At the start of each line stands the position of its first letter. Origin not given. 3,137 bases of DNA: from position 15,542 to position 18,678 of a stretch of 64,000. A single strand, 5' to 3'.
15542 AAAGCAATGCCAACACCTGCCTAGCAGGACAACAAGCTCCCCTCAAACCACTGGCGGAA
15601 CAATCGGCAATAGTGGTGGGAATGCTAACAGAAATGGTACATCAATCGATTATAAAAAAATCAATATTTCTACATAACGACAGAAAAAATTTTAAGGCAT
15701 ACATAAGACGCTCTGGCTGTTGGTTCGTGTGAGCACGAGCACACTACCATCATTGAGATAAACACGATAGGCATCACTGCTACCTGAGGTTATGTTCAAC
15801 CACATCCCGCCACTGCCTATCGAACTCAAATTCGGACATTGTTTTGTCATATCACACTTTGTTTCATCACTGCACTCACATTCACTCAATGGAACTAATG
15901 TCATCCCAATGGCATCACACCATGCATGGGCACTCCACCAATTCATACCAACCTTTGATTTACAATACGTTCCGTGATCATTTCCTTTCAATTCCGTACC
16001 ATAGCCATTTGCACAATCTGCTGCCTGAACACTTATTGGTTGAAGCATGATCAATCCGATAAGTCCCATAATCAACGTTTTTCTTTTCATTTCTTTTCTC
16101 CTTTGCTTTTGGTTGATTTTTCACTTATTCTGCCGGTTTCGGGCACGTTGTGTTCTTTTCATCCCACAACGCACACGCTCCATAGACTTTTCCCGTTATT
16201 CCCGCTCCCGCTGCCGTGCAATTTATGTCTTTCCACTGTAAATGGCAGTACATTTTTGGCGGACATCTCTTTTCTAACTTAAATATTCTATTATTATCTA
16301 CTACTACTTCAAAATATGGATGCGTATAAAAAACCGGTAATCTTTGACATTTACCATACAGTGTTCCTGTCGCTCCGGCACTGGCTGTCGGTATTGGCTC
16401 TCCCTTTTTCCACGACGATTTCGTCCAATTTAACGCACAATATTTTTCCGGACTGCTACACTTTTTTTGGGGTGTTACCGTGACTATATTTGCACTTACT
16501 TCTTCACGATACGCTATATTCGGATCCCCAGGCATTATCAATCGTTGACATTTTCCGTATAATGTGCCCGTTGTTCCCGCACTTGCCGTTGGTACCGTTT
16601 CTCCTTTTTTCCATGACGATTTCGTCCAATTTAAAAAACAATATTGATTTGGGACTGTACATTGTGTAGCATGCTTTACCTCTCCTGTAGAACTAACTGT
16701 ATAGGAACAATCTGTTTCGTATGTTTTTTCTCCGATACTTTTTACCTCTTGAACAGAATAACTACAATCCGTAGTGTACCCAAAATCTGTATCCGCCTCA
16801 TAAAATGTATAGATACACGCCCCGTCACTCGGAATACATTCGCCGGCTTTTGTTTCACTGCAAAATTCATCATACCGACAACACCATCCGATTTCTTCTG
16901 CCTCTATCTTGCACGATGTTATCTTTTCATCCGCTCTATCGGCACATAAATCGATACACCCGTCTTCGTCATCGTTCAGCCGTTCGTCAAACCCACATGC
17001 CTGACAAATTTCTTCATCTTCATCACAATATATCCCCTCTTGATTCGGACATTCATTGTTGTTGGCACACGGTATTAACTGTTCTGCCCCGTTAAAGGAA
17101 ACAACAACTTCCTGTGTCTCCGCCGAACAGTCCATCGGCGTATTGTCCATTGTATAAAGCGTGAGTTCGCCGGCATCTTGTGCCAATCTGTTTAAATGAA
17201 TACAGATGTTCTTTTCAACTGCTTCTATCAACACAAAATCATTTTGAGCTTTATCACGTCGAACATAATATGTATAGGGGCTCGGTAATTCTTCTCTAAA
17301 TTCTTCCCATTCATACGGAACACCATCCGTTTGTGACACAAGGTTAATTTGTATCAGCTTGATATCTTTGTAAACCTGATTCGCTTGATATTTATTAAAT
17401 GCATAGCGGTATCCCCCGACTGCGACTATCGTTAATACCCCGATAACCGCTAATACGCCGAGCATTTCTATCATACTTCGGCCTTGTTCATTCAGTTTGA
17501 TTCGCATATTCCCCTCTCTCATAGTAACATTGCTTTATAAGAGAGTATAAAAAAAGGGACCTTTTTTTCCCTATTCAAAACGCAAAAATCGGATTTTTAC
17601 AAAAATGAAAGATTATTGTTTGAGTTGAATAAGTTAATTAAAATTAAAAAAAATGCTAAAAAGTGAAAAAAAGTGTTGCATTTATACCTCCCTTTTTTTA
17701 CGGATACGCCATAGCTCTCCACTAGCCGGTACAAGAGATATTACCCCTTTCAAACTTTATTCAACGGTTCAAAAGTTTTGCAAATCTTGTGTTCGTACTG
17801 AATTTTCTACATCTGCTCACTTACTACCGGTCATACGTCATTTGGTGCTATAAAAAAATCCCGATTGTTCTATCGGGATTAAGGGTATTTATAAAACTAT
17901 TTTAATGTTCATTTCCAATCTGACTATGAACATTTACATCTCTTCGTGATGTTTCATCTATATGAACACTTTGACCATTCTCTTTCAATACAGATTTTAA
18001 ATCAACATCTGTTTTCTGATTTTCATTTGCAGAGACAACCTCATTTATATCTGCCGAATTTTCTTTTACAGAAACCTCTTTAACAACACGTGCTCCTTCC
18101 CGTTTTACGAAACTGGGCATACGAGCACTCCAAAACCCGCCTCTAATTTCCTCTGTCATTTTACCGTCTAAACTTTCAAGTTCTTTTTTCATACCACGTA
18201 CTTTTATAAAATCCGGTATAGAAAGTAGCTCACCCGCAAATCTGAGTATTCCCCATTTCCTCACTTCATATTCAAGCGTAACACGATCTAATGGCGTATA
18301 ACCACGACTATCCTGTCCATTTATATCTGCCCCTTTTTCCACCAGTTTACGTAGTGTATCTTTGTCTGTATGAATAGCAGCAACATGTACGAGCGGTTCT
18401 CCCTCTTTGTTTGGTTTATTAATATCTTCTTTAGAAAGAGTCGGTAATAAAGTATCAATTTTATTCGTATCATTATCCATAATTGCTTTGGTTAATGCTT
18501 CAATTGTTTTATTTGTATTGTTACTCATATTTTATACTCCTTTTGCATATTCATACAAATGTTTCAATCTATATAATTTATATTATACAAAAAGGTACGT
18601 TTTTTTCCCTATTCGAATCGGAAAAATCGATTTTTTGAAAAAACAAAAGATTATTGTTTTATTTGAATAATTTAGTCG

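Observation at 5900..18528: Accessory host-interaction block inserted between the rpmH-pgpA and pfk-lpt housekeeping segments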

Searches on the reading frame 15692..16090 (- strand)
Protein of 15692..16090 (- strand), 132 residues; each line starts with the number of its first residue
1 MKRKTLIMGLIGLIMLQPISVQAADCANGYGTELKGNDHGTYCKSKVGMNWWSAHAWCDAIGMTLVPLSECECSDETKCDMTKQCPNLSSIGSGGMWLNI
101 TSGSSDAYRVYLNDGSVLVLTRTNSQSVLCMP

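Call 4: search_protein_families(library=pfam, proteins=[window:15692-16090:-], max_evalue=0.1)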
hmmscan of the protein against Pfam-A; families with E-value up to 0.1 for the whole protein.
window:15692-16090:- (132 aa): 0 families

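Call 5: search_protein_families(library=ncbifam, proteins=[window:15692-16090:-], max_evalue=0.1)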
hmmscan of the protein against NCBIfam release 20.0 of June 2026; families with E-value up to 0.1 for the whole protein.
window:15692-16090:- (132 aa): 1 family
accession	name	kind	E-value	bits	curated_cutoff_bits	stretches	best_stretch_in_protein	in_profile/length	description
NF033660.0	Shiga_Stx2B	exception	0.089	12.9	165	0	11-55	7-51/87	Shiga toxin Stx2 subunit B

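Call 25: search_protein_families(library=phrogs, proteins=[window:15692-16090:-], max_evalue=0.01)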
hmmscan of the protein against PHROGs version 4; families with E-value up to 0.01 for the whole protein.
window:15692-16090:- (132 aa): 0 families

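Call 89: search_protein_families(library=padloc, proteins=[window:15692-16090:-], max_evalue=0.01)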
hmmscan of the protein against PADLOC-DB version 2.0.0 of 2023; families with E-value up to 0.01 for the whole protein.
window:15692-16090:- (132 aa): 0 families

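Call 91: search_solved_structures(query=window:15692-16090:-, max_evalue=5)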
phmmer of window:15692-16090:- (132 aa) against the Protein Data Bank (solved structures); distinct sequences matched with E-value up to 5: 3.
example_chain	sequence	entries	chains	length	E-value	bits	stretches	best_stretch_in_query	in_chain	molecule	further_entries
9ta9_A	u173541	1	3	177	0.05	16.6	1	19-120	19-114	mosGCTL-20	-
3qwy_A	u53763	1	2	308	0.41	13.6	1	44-105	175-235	Cell death abnormality protein 2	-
9yhq_H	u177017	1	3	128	1.8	11.5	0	20-53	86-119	AJ09-83 Fab heavy chain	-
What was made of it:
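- Checked: 'Lectin-like' rests only on a non-significant PDB match to a mosquito C-type lectin (E 0.05, call 91).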

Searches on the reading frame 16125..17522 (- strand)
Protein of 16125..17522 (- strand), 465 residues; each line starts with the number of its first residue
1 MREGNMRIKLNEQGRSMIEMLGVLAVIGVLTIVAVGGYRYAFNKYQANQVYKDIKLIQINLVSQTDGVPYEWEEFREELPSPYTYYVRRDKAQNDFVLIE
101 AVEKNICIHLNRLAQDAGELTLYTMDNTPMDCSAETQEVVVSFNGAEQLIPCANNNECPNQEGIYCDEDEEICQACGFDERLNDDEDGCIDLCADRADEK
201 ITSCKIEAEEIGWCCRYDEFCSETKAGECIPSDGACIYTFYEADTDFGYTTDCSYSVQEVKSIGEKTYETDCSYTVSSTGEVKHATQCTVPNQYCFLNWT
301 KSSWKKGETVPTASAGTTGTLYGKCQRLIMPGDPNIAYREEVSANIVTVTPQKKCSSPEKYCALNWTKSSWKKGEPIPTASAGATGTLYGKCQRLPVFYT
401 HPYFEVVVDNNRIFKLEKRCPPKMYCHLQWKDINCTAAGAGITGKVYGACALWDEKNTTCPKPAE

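Call 4: search_protein_families(library=pfam, proteins=[window:16125-17522:-], max_evalue=0.1)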
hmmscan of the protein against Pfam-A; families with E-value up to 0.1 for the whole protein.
window:16125-17522:- (465 aa): 0 families

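Call 5: search_protein_families(library=ncbifam, proteins=[window:16125-17522:-], max_evalue=0.1)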
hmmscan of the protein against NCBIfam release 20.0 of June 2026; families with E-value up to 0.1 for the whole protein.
window:16125-17522:- (465 aa): 0 families

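Call 25: search_protein_families(library=phrogs, proteins=[window:16125-17522:-], max_evalue=0.01)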
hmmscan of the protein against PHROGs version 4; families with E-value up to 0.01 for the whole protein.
window:16125-17522:- (465 aa): 0 families

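Call 89: search_protein_families(library=padloc, proteins=[window:16125-17522:-], max_evalue=0.01)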
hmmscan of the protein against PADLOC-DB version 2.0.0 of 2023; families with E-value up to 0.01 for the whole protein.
window:16125-17522:- (465 aa): 0 families

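Call 92: search_solved_structures(query=window:16125-17522:-, max_evalue=5)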
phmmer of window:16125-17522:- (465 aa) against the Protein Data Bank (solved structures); distinct sequences matched with E-value up to 5: 7.
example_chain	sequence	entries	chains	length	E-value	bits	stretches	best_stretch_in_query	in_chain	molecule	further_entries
9egp_A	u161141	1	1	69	0.037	15.6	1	10-63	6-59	Geopilin domain 1 protein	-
7tgg_A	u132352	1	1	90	0.23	13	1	9-46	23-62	Geopilin domain 1 protein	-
9laa_A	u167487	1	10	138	0.28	12.7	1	8-40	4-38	Type IV pilin protein PilA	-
5bvl_A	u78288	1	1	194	1.2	10.6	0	300-341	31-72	designed TIM barrel sTIM11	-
6yqy_A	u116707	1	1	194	1.2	10.6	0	300-341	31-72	de novo designed TIM barrel sTIM11noCys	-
8tob_GA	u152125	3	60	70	1.3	10.4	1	17-54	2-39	Fimbrial protein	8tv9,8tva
7osu_A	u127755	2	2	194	1.4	10.3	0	300-341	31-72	sTIM11noCys-SB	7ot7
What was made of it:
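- On Type IV pilin-like (class III signal) proteins (465-aa gene): Non-significant matches to geopilin, PilA and fimbrial protein cover residues 8-63 (E 0.04-1.3, call 92).
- Checked: 'Pilin leader' rests on the G-x4-E plus hydrophobic-helix pattern and on three non-significant pilin matches (call 92).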

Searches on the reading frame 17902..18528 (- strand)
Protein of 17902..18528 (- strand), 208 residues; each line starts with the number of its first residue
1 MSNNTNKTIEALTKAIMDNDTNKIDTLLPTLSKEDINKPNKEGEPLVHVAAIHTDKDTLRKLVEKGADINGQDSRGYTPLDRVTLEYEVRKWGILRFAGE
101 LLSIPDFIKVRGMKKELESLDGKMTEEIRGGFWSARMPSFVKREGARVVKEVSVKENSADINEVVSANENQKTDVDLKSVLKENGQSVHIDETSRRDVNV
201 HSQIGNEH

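Call 4: search_protein_families(library=pfam, proteins=[window:17902-18528:-], max_evalue=0.1)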
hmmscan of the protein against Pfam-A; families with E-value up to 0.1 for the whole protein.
window:17902-18528:- (208 aa): 6 families
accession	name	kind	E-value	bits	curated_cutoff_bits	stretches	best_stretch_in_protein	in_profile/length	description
PF13637.12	Ank_4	-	2.9e-10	40.6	22.7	2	47-83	1-37/50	Ankyrin repeats (many copies)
PF12796.13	Ank_2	-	1.2e-06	29.4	27.3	1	14-80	3-64/90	Ankyrin repeats (3 copies)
PF13857.12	Ank_5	-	0.00036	21.3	27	1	34-81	7-54/56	Ankyrin repeats (many copies)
PF13606.12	Ank_3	-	0.0011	19.6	22.3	1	43-70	2-29/30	Ankyrin repeat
PF00023.36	Ank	-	0.022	15.5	21.1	0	47-73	6-32/33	Ankyrin repeat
PF24223.1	MrpH_C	-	0.056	13.9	27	1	143-186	54-97/114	Fimbrial adhesin MrpH C-terminal domain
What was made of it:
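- Checked: 17902-18528(-), 208 aa: ankyrin (Pfam Ank_4 2.9e-10, call 4).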

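Call 5: search_protein_families(library=ncbifam, proteins=[window:17902-18528:-], max_evalue=0.1)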
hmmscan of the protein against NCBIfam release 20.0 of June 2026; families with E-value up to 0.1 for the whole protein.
window:17902-18528:- (208 aa): 5 families
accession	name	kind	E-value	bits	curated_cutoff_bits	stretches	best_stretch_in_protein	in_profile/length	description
NF043029.1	T4SS_AnkY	equivalog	5.6e-06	25.1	600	1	10-87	424-502/543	Dot/Icm T4SS effector AnkY/LegA9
NF043022.1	T4SS_AnkG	equivalog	0.0006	18.7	500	1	4-80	326-403/455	Dot/Icm T4SS effector AnkG/AnkZ/LegA7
NF043023.1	T4SS_AnkH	equivalog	0.05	12.3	600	1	12-81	3-70/467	Dot/Icm T4SS effector AnkH/LegA3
TIGR02698.1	CopY_TcrY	equivalog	0.065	13.5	121.95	0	4-61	19-75/130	CopY/TcrY family copper transport repressor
NF038106.1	gamma_NF038106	equivalog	0.071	13.4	50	0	59-84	52-77/93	PA4642 family protein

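Call 89: search_protein_families(library=padloc, proteins=[window:17902-18528:-], max_evalue=0.01)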
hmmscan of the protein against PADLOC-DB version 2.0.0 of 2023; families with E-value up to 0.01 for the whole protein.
window:17902-18528:- (208 aa): 2 families
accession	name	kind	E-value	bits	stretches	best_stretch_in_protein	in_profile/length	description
PDLC04783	PDC-M72A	-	2.6e-06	25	1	12-80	234-300/392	-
PDLC02908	Ankyrin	-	0.0081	12.4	0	9-84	770-844/880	-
